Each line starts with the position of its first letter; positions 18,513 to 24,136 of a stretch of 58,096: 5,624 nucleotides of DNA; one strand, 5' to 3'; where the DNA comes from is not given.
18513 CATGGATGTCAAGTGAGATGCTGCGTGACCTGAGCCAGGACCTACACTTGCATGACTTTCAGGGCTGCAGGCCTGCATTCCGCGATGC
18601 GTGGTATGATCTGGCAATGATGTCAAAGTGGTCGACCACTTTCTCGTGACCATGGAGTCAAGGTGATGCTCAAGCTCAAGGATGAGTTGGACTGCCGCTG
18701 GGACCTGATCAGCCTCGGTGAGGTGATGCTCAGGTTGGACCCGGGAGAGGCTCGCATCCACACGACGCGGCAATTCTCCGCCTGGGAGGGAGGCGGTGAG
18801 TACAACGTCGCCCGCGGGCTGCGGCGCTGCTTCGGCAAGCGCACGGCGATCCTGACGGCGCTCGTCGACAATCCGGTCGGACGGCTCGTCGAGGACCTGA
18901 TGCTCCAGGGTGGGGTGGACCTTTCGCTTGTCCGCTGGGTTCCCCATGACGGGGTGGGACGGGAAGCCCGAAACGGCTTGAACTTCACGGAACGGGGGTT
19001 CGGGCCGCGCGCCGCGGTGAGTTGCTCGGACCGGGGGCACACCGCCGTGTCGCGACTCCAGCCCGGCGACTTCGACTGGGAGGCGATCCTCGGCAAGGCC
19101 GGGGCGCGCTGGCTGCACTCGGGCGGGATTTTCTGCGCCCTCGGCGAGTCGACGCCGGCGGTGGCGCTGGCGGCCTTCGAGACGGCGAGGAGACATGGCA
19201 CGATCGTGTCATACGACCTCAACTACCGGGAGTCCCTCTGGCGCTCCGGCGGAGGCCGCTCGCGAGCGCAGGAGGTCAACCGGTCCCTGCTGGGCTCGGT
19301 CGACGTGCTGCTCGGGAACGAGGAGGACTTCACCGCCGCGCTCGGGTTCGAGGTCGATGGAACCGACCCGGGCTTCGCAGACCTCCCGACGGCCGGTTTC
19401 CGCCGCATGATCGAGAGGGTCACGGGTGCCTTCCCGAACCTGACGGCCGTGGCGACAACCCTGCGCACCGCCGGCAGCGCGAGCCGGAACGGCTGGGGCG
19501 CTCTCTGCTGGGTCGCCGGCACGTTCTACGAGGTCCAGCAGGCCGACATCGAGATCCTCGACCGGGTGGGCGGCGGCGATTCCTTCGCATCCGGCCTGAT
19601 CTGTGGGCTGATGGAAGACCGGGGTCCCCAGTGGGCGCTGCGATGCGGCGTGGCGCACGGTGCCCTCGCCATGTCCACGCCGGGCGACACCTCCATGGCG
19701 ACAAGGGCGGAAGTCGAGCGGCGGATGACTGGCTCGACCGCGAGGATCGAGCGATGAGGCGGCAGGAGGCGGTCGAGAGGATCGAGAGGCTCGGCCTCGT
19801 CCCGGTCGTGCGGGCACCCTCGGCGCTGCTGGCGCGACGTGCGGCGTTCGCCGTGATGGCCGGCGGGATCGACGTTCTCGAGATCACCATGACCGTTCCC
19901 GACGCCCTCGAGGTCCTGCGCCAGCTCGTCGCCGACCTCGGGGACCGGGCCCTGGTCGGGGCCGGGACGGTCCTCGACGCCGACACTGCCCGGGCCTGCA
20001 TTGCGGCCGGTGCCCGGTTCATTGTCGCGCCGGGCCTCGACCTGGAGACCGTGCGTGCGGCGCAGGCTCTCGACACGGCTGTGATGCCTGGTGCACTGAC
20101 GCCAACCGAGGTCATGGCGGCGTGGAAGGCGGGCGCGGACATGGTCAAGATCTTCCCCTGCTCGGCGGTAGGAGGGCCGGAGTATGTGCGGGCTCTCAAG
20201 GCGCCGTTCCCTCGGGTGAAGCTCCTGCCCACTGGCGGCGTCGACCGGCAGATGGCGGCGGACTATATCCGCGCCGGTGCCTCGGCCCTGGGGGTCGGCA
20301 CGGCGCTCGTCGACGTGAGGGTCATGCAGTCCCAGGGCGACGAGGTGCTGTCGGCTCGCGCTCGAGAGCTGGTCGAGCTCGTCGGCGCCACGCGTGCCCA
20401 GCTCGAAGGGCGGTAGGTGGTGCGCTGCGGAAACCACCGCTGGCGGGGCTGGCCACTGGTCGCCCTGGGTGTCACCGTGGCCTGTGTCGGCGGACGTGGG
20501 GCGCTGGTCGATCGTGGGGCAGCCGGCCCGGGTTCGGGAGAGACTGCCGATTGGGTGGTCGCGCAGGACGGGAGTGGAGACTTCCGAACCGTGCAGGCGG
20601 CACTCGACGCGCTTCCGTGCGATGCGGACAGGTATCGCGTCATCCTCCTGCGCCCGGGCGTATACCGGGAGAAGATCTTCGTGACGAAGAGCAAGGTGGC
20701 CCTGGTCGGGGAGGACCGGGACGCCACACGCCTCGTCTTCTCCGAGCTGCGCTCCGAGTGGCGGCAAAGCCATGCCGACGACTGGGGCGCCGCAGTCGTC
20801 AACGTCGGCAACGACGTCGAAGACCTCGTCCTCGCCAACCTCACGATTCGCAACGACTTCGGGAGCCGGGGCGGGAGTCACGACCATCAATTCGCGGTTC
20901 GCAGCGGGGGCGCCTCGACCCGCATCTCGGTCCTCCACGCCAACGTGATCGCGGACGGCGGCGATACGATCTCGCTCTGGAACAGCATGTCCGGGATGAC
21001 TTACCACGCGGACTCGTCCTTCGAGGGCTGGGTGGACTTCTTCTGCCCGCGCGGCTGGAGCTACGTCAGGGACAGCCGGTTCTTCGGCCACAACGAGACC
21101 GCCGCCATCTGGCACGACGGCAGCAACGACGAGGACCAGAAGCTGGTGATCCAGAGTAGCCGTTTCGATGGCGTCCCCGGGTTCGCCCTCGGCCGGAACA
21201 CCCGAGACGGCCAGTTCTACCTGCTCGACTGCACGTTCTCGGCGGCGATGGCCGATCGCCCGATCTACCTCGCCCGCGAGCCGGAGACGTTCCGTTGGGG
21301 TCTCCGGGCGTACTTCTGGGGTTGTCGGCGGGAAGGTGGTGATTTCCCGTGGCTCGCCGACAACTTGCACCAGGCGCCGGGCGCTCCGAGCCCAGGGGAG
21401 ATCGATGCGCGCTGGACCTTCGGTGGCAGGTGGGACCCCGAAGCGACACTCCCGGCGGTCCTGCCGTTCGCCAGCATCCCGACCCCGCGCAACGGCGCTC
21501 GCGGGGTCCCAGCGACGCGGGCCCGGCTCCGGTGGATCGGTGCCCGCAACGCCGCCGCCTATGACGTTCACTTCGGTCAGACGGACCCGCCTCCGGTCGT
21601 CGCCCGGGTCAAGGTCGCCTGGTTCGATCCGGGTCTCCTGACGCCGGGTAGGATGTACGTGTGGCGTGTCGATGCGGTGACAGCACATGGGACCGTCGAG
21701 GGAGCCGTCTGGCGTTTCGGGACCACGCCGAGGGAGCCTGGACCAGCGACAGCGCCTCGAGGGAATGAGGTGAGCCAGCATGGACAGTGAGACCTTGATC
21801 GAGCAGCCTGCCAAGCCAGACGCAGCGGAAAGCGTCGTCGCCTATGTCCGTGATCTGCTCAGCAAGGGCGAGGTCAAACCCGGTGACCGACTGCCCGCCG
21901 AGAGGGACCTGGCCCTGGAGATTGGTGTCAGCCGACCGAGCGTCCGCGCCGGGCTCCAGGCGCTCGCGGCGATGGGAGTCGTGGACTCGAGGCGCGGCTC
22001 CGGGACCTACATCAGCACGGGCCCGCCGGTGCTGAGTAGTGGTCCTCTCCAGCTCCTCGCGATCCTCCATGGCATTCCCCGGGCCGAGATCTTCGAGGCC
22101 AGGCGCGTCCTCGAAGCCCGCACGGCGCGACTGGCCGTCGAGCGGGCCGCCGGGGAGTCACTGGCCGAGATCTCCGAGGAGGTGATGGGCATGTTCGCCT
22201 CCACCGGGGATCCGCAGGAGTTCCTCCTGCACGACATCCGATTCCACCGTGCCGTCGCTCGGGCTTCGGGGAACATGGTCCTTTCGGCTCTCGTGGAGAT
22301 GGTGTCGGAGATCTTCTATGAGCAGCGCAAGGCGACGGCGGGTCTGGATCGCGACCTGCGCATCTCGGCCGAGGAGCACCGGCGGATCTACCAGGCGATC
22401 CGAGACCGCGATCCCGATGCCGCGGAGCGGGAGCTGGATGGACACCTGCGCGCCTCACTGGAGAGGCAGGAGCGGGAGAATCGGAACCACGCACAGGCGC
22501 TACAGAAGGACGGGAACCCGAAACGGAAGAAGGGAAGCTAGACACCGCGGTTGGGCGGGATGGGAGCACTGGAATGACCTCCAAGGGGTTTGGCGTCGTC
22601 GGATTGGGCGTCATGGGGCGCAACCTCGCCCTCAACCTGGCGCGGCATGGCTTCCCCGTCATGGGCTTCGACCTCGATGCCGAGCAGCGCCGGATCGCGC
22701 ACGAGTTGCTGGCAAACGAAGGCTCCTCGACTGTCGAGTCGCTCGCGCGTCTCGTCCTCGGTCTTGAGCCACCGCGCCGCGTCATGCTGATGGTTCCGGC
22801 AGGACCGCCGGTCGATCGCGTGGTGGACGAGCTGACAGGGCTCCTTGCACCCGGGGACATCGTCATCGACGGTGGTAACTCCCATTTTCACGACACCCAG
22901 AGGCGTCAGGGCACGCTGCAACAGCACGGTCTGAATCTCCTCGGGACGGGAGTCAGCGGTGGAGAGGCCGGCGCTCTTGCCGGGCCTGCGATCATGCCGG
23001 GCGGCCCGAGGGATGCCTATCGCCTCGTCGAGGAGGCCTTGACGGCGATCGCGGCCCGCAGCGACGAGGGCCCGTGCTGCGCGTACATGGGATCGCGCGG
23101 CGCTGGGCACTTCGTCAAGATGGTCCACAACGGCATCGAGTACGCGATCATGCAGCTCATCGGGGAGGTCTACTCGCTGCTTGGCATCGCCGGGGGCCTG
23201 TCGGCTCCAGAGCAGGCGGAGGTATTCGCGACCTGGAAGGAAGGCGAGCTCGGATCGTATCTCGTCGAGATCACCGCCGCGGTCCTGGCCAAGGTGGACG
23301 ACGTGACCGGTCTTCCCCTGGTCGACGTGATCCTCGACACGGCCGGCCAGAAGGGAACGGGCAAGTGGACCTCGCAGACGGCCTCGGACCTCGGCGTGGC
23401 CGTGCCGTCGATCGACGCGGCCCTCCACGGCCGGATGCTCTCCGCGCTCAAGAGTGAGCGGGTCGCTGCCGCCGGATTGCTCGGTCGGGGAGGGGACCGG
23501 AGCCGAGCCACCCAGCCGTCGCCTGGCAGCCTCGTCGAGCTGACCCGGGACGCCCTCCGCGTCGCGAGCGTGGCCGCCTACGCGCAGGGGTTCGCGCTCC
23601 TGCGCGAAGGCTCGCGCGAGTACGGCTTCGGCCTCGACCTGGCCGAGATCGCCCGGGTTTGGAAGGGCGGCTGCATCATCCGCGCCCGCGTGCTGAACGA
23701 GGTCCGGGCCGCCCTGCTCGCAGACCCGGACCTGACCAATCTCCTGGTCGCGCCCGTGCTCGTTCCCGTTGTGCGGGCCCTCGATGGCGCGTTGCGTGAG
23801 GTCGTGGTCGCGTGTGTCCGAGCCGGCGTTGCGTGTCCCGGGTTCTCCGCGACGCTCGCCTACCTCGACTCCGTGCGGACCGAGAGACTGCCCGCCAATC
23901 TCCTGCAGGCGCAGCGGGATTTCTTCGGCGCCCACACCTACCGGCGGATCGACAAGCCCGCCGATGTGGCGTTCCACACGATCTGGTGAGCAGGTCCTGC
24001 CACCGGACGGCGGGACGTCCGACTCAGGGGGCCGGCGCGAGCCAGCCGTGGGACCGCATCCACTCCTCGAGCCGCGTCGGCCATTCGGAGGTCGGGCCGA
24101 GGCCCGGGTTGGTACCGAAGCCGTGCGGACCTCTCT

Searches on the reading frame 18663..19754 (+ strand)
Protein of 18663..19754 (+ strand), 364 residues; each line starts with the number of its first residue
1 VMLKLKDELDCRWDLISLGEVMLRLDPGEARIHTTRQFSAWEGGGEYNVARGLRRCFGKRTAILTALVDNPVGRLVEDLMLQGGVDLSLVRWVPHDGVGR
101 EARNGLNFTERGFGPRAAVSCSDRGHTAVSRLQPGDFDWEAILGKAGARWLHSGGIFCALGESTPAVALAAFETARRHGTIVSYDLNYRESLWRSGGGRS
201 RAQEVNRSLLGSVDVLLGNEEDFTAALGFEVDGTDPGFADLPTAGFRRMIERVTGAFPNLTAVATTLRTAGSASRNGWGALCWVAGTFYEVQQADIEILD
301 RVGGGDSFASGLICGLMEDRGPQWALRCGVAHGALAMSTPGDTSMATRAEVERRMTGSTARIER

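Call 6: search_protein_families(library=pfam, proteins=[window:18663-19754:+], max_evalue=0.01)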
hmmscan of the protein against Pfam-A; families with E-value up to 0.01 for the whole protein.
window:18663-19754:+ (364 aa): 1 family
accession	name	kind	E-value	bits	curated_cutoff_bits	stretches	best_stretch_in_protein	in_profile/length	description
PF00294.29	PfkB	-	6.2e-18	65.6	25.8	1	15-345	4-298/302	pfkB family carbohydrate kinase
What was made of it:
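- On PfkB carbohydrate kinases: PF00294 scores 65 bits against a cut-off of 25.8 (call 6).
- Checked: The kinase scores 65 bits on PfkB against a cut-off of 25.8 (call 6).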

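Call 7: search_protein_families(library=ncbifam, proteins=[window:18663-19754:+], max_evalue=0.01)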
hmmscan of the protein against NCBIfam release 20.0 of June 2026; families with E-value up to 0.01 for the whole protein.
window:18663-19754:+ (364 aa): 18 families
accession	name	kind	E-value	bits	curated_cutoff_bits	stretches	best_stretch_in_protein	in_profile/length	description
NF041633.1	trifunc_aldol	exception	1.3e-78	264.9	700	1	14-362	243-578/580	KHG/KDPG aldolase/sugar kinase fusion protein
NF041332.1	KDG_KDGal_kin_Halo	equivalog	9.6e-43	146.8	440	1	14-364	3-320/320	bifunctional 2-dehydro-3-deoxygluconokinase/2-dehydro-3-deoxygalactonokinase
TIGR04382.1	myo_inos_iolC_N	equivalog_domain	4.1e-32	111.7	300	1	13-352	2-306/309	5-dehydro-2-deoxygluconokinase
NF040938.1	KDG_KDGal_kin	equivalog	4.1e-18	65.5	400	2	15-225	1-196/305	bifunctional 2-dehydro-3-deoxygluconokinase/2-dehydro-3-deoxygalactonokinase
NF047869.1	myo_kin_aldol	exception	7.1e-15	54.4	600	2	12-228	6-221/586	bifunctional 5-dehydro-2-deoxygluconokinase/5-dehydro-2-deoxyphosphogluconate aldolase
NF053626.1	RibKinHalex1628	equivalog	2.9e-10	40.1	330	1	290-353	224-289/293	ATP-dependent ribose-1-phosphate kinase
NF006957.1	PRK09434.1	equivalog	3.2e-10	40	450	1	149-196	120-166/302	fructokinase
NF007321.0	PRK09813.1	equivalog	7e-09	35.5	247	1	279-339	197-257/261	fructoselysine 6-kinase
TIGR03168.1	1-PFK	subfamily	7.7e-09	34.9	216.4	1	274-353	219-297/305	hexose kinase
TIGR03828.1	pfkB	equivalog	8e-08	31.7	292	1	274-353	219-297/305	1-phosphofructokinase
NF041320.1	pfkB_Halo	equivalog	4.7e-07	29.5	400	1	274-347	214-286/302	1-phosphofructokinase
NF049991.1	TagKinase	equivalog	1.8e-06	27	420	1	57-228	54-210/321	tagatose kinase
NF007068.0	PRK09513.1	equivalog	6.2e-05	22.3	432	1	279-340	228-289/312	1-phosphofructokinase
NF041134.1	R1P_kin_Thcocales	equivalog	0.00018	21.1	500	1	274-327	199-249/291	ADP-dependent ribose-1-phosphate kinase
TIGR02152.1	D_ribokin_bact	equivalog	0.0002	20.8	299.65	1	279-352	223-297/298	ribokinase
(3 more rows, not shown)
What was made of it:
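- On KdgK (2-dehydro-3-deoxygluconokinase): The best equivalog scores 120 bits against a cut-off of 440 (call 7).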

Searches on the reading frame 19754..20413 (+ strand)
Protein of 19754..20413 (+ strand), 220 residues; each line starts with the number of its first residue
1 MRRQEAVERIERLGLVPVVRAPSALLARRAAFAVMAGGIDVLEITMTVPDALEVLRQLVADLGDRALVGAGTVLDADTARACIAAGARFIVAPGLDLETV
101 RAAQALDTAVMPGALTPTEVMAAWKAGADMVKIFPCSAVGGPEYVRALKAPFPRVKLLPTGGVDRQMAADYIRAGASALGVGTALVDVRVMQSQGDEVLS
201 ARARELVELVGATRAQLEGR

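Call 39: search_protein_families(library=pfam, proteins=[window:19754-20413:+], max_evalue=0.0001)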
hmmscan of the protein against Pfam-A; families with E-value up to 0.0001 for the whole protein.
window:19754-20413:+ (220 aa): 1 family
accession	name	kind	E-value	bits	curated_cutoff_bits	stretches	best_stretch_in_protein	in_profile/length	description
PF01081.25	Aldolase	-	6.4e-43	146.9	27.8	1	9-194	4-188/196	KDPG and KHG aldolase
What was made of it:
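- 19754..20416 (+): KDPG/KHG aldolase (Eda/KdgA); its ATG overlaps the kdgK stop (ATGA). Pfam Aldolase 147 bits (call 39).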

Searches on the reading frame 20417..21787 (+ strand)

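Call 9: search_protein_families(library=pfam, proteins=[window:20417-21787:+], max_evalue=0.001)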
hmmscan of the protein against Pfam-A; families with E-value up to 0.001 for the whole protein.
window:20417-21787:+ (457 aa): 1 family
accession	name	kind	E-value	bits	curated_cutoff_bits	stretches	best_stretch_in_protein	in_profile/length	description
PF01095.25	Pectinesterase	-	1.8e-12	47.1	27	1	46-215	2-158/298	Pectinesterase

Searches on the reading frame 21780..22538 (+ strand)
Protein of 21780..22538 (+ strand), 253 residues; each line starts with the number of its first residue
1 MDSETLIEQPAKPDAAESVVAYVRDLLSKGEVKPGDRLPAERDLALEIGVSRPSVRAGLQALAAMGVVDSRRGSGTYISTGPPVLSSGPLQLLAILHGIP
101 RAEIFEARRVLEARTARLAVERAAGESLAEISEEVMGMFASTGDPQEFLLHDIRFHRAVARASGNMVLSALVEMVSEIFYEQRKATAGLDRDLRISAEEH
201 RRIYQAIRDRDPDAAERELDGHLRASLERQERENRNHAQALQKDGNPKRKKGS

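Call 9: search_protein_families(library=pfam, proteins=[window:21780-22538:+], max_evalue=0.001)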
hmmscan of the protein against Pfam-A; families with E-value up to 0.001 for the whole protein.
window:21780-22538:+ (253 aa): 2 families
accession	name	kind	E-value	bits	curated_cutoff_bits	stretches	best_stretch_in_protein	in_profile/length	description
PF07729.17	FCD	-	2.6e-25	89.7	24.3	1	103-224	1-124/125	FCD domain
PF00392.27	GntR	-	1.3e-17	63.7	27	1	16-78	2-64/64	Bacterial regulatory proteins, gntR family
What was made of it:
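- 21780..22541 (+): GntR/FCD regulator 2. Call 9.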

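Call 46: search_protein_families(library=ncbifam, proteins=[window:21780-22538:+], max_evalue=0.00001)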
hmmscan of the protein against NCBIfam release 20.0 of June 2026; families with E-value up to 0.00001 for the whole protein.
window:21780-22538:+ (253 aa): 23 families
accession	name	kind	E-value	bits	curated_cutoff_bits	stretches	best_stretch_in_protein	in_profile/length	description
NF003011.0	PRK03837.1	subfamily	5e-36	124.5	260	1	16-231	15-234/241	transcriptional regulator NanR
NF007741.0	PRK10421.1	equivalog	1e-35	123.4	311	1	16-238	9-241/262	transcriptional regulator LldR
NF007442.0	PRK09990.1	equivalog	4.2e-24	85.3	301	1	12-236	8-244/256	transcriptional regulator GlcC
NF007001.0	PRK09464.1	equivalog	3.2e-23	82.6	330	1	13-224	9-226/254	pyruvate dehydrogenase complex transcriptional repressor PdhR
TIGR03338.1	phnR_burk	equivalog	1.1e-18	67.6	271.5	1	102-229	83-212/212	phosphonate utilization associated transcriptional regulator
NF007588.0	PRK10225.1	equivalog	1.2e-14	54.3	442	1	17-173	12-169/257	Uxu operon transcriptional regulator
NF052290.2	MocR_like_YczR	exception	2e-14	53.2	487.4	1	13-81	18-86/458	MocR-like transcription factor YczR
NF008571.0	PRK11523.1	equivalog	8e-14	51.7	396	1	21-224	15-219/258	transcriptional regulator ExuR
TIGR02018.2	his_ut_repres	equivalog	8.1e-12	45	220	1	18-82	3-67/226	histidine utilization transcriptional repressor HutC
NF052282.1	PLP_TF_PdxR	equivalog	3e-11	43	320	1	17-81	4-68/448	MocR-like pyridoxine biosynthesis transcription factor PdxR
NF007292.0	PRK09764.1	equivalog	5.8e-11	42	281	1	20-79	11-70/240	GntR family transcriptional regulator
TIGR02325.1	C_P_lyase_phnF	equivalog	1.1e-10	41.5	156.8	1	21-79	15-73/238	phosphonate metabolism transcriptional regulator PhnF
NF003444.0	PRK04984.1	equivalog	3.3e-09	36.6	189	1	27-179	20-172/239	fatty acid metabolism transcriptional regulator FadR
NF052286.1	ecto_TF_EhuR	exception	5.2e-09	35.2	480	1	16-80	13-77/458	MocR-like ectoine utilization transcription factor EhuR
NF052281.1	rhizopine_MocR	equivalog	1.1e-08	34.2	650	1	14-80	18-84/479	rhizopine catabolism transcriptional regulator MocR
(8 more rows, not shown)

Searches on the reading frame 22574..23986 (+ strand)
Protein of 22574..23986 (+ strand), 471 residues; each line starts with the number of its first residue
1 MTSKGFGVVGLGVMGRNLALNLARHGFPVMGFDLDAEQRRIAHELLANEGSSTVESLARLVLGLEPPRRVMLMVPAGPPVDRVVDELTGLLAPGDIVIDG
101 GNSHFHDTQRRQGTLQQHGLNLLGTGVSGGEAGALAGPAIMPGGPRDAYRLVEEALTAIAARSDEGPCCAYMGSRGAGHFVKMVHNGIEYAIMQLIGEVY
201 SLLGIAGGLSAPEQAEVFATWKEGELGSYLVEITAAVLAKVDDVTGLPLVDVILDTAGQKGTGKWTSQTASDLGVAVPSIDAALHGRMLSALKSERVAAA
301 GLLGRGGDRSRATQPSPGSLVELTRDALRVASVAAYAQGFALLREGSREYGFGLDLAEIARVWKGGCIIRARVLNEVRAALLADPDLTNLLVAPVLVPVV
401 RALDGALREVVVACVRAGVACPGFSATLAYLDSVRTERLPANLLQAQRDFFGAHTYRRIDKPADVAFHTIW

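Call 9: search_protein_families(library=pfam, proteins=[window:22574-23986:+], max_evalue=0.001)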
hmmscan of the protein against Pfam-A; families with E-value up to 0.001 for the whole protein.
window:22574-23986:+ (471 aa): 3 families
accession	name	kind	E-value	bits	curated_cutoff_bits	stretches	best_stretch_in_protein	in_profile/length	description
PF00393.24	6PGD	-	1.5e-106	356.5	27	1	178-471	1-290/290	6-phosphogluconate dehydrogenase, C-terminal domain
PF03446.21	NAD_binding_2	-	1.3e-41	142.8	21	1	6-173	2-161/161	NAD binding domain of 6-phosphogluconate dehydrogenase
PF02737.24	3HCDH_N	-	6.9e-05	23.3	22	1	7-53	3-49/180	3-hydroxyacyl-CoA dehydrogenase, NAD binding domain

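Call 46: search_protein_families(library=ncbifam, proteins=[window:22574-23986:+], max_evalue=0.00001)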
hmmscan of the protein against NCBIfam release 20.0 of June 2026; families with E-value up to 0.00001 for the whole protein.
window:22574-23986:+ (471 aa): 10 families
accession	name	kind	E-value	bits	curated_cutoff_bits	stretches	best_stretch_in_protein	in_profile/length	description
NF006765.0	PRK09287.1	equivalog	2.7e-176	587.1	413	1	3-471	3-467/476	NADP-dependent phosphogluconate dehydrogenase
TIGR00873.1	gnd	equivalog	2.6e-168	560.6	426.7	1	6-471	2-465/467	decarboxylating NADP(+)-dependent phosphogluconate dehydrogenase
NF007161.0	PRK09599.1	subfamily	9.4e-82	274.6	271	2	6-293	3-278/302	NADP-dependent phosphogluconate dehydrogenase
TIGR00872.1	gnd_rel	equivalog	1.1e-66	225.1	297.2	2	6-291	3-273/299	phosphogluconate dehydrogenase (NAD(+)-dependent, decarboxylating)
TIGR01692.1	HIBADH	equivalog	5.1e-17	62.1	291.6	1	9-218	2-201/288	3-hydroxyisobutyrate dehydrogenase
TIGR01505.1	tartro_sem_red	equivalog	1.3e-15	57.4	340.75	1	7-198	3-185/291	2-hydroxy-3-oxopropionate reductase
NF008592.0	PRK11559.1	equivalog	3.8e-15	56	397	1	6-237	5-223/296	2-hydroxy-3-oxopropionate reductase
NF043037.1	ThreonDh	equivalog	1.5e-13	50.8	350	1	5-186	4-177/297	L-threonate dehydrogenase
NF012005.0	PRK15461.1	equivalog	1.5e-08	34.2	348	1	8-202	6-191/298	sulfolactaldehyde 3-reductase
NF011633.0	PRK15059.1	equivalog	4.6e-08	32.6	451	1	6-154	3-147/292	2-hydroxy-3-oxopropionate reductase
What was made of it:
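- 22574..23989 (+): NADP-dependent decarboxylating 6-phosphogluconate dehydrogenase (Gnd), last gene of the gap-free + strand run kdgK-eda-pme-gntR-gnd. NCBIfam 587 bits against a cut-off of 413 (call 46).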
